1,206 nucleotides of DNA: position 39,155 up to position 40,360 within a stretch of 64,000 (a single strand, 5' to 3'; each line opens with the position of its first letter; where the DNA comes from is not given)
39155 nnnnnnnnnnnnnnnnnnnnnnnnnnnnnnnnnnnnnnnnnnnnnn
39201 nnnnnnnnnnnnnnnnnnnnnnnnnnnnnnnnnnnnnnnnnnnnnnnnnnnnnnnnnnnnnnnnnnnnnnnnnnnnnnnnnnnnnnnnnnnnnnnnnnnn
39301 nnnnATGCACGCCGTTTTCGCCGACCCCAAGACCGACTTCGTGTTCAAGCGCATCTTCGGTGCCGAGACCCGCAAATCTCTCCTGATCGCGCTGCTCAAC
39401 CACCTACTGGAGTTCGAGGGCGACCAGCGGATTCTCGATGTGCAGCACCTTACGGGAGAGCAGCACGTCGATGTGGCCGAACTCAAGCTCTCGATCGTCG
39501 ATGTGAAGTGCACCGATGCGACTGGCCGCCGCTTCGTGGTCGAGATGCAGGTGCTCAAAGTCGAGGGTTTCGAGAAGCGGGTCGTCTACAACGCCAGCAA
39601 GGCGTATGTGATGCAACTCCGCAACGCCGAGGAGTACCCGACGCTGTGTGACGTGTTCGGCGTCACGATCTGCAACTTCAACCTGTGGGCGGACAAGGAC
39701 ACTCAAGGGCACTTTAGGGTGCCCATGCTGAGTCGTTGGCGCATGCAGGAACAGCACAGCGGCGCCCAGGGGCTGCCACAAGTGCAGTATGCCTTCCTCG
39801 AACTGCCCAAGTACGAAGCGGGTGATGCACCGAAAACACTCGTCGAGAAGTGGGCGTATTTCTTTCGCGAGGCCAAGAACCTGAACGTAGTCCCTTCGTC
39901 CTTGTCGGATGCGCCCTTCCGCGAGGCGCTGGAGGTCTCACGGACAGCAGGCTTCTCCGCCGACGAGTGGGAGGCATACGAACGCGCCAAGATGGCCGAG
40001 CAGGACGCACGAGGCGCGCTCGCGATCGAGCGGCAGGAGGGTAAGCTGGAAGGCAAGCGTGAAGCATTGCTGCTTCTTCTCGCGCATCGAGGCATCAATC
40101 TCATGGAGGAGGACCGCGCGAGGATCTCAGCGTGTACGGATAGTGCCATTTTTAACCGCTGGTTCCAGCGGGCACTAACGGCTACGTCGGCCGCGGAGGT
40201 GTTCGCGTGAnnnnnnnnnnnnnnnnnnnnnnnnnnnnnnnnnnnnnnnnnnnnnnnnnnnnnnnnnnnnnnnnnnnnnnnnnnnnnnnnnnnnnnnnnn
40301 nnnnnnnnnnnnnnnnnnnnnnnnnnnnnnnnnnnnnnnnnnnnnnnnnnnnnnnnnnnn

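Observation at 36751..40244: Lower-GC nuclease island: PD-(D/E)xK protein, HEAT-Mrr fusion and an Rpn-family nuclease (candidate defence cassette)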

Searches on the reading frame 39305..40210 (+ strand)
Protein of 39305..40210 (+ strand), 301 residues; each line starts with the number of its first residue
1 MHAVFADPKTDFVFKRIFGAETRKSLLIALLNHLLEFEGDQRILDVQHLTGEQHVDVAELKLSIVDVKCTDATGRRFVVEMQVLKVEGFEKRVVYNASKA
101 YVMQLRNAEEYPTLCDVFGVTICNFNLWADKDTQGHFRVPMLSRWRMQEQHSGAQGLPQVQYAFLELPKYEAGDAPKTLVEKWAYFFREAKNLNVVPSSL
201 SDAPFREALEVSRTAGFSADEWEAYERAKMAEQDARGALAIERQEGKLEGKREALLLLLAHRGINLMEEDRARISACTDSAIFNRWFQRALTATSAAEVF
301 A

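Call 4: search_protein_families(library=pfam, proteins=[window:39305-40210:+], max_evalue=1)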
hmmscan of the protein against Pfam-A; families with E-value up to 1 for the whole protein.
window:39305-40210:+ (301 aa): 1 family
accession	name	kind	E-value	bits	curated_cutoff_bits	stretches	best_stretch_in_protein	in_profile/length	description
PF12784.13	PDDEXK_2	-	1.2e-40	140.1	27.4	1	8-239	1-226/229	PD-(D/E)XK nuclease family transposase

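Call 5: search_protein_families(library=padloc, proteins=[window:39305-40210:+], max_evalue=1)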
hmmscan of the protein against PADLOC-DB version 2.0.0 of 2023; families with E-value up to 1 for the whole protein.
window:39305-40210:+ (301 aa): 0 families

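Call 6: search_protein_families(library=ncbifam, proteins=[window:39305-40210:+], max_evalue=1)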
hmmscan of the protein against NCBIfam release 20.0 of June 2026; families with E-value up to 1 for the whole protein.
window:39305-40210:+ (301 aa): 1 family
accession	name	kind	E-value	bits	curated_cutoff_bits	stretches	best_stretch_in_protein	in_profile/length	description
TIGR01784.1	T_den_put_tspse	subfamily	2.7e-26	93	52.1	1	9-259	1-246/273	Rpn family recombination-promoting nuclease/putative transposase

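Call 41: search_protein_families(library=phrogs, proteins=[window:39305-40210:+], max_evalue=0.01)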
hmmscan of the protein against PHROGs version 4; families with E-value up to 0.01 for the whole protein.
window:39305-40210:+ (301 aa): 1 family
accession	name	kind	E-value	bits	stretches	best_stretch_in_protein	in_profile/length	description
phrog_3300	-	integration and excision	2.2e-15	57.9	1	7-116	5-117/313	transposase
